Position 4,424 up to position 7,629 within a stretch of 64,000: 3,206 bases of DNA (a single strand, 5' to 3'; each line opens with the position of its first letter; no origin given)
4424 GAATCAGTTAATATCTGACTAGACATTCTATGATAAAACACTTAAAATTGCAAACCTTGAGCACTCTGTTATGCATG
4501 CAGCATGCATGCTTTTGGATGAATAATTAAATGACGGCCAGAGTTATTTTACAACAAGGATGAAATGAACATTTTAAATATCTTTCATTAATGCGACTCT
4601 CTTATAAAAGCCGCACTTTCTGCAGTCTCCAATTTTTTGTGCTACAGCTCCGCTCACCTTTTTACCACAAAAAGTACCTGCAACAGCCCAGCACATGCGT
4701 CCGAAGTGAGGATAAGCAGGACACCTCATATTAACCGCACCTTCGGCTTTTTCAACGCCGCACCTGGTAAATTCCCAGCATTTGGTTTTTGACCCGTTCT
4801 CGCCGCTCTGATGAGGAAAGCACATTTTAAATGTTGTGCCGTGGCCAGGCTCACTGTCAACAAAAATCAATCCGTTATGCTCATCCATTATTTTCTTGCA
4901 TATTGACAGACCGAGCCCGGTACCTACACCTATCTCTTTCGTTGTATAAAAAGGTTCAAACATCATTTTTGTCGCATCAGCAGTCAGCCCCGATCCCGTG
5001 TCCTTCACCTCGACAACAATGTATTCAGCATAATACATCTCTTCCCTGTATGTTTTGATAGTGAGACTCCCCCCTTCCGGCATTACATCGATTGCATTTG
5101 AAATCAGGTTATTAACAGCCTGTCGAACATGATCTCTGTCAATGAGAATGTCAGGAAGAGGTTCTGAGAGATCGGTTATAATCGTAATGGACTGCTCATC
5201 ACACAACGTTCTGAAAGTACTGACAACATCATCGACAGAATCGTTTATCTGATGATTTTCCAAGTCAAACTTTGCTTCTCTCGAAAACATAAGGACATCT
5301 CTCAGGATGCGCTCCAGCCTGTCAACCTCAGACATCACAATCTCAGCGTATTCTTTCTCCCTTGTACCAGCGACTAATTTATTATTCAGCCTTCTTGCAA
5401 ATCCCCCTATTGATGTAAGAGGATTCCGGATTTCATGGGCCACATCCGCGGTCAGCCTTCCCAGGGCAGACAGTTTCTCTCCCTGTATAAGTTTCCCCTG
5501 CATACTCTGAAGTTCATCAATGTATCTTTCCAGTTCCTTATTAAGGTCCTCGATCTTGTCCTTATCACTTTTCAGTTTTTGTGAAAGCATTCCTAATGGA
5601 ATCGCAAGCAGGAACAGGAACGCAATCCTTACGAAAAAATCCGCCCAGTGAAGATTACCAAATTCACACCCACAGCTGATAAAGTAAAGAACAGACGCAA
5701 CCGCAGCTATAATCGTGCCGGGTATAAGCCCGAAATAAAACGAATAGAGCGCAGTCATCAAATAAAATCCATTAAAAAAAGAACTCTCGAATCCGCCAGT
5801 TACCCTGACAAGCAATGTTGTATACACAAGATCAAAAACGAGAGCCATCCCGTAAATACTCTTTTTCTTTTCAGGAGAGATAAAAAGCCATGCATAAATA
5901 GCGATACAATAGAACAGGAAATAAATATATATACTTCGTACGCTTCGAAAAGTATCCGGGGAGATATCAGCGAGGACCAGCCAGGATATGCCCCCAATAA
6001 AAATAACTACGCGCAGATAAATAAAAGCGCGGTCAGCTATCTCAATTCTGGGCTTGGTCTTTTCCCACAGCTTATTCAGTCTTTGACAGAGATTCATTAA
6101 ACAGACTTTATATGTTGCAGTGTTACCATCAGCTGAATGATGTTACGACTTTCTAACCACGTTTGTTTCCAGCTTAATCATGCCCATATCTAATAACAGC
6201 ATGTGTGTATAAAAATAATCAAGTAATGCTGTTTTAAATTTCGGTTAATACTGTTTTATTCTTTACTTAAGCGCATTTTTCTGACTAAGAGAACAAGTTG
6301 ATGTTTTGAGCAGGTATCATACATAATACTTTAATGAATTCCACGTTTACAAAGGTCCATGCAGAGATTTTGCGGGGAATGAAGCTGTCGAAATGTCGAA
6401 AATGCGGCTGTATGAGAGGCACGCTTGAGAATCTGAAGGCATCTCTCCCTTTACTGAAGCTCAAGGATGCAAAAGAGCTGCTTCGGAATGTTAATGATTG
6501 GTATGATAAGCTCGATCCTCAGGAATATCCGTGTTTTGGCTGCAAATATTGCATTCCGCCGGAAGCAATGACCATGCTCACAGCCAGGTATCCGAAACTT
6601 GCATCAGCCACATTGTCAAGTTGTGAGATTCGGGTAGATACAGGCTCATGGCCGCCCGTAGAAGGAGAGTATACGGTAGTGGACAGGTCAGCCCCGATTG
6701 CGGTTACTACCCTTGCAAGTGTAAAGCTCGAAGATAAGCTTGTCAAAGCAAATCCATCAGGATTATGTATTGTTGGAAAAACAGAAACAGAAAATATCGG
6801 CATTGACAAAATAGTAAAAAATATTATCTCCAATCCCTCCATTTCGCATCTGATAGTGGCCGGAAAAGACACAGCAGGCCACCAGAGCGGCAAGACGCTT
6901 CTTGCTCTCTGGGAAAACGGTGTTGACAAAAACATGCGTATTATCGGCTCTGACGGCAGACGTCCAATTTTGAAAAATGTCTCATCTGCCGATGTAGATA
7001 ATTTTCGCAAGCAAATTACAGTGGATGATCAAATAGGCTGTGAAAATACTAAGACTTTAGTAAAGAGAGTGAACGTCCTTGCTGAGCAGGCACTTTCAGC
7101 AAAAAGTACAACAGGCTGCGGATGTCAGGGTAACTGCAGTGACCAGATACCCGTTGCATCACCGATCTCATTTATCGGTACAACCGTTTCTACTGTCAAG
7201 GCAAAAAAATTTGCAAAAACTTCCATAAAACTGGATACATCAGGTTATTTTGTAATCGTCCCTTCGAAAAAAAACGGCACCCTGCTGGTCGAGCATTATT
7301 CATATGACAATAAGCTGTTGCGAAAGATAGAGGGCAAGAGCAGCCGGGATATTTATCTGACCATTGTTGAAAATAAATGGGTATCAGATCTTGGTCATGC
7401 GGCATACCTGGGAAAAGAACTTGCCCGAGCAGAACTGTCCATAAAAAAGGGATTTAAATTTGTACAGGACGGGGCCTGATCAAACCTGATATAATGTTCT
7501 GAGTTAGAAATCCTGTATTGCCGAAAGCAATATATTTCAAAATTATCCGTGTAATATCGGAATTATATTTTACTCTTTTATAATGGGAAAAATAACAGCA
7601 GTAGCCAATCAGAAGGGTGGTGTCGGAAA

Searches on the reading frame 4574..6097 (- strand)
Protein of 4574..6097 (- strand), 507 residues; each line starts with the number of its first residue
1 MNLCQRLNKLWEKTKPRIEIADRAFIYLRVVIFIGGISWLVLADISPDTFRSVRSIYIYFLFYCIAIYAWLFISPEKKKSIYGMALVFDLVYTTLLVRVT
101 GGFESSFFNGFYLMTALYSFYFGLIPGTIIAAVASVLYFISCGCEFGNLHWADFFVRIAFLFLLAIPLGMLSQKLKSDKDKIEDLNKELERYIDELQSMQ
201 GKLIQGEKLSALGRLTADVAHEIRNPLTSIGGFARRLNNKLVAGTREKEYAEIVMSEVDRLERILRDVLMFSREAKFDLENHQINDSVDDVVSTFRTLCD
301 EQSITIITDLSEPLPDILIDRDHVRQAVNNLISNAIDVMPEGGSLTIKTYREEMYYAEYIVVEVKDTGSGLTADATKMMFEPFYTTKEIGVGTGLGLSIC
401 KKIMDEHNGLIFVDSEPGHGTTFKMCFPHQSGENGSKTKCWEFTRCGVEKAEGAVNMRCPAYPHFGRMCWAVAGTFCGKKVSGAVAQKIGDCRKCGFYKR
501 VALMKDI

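Call 13: search_protein_families(library=pfam, proteins=[window:4574-6097:-], max_evalue=0.001)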
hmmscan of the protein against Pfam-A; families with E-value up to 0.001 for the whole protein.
window:4574-6097:- (507 aa): 2 families
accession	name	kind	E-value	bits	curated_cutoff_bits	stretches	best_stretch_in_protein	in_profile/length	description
PF02518.31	HATPase_c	-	5.8e-26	91.5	26.4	1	320-430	2-110/111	Histidine kinase-, DNA gyrase B-, and HSP90-like ATPase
PF00512.31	HisKA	-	1.4e-15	57.5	26.9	1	212-273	2-62/66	His Kinase A (phospho-acceptor) domain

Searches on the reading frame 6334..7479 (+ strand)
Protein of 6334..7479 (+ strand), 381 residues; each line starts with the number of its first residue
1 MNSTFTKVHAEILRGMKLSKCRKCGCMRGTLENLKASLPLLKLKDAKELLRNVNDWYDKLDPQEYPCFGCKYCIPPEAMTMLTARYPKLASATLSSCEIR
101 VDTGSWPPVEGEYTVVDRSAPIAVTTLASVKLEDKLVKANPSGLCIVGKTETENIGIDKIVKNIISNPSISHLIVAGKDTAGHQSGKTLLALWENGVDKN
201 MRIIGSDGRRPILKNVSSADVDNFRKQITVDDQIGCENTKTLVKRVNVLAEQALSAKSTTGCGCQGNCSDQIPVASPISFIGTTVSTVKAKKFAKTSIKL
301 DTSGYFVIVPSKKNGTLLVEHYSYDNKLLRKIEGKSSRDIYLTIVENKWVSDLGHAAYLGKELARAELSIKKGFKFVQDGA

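Call 13: search_protein_families(library=pfam, proteins=[window:6334-7479:+], max_evalue=0.001)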
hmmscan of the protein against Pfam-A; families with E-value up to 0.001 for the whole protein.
window:6334-7479:+ (381 aa): 2 families
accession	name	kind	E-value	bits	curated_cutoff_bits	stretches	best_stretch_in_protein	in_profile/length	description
PF04208.19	MtrA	-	5.7e-39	134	25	1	104-253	6-152/173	Tetrahydromethanopterin S-methyltransferase, subunit A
PF14251.12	PterinBD-DUF4346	-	1.6e-20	74.1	29.6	1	300-379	1-86/86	PterinBD-DUF4346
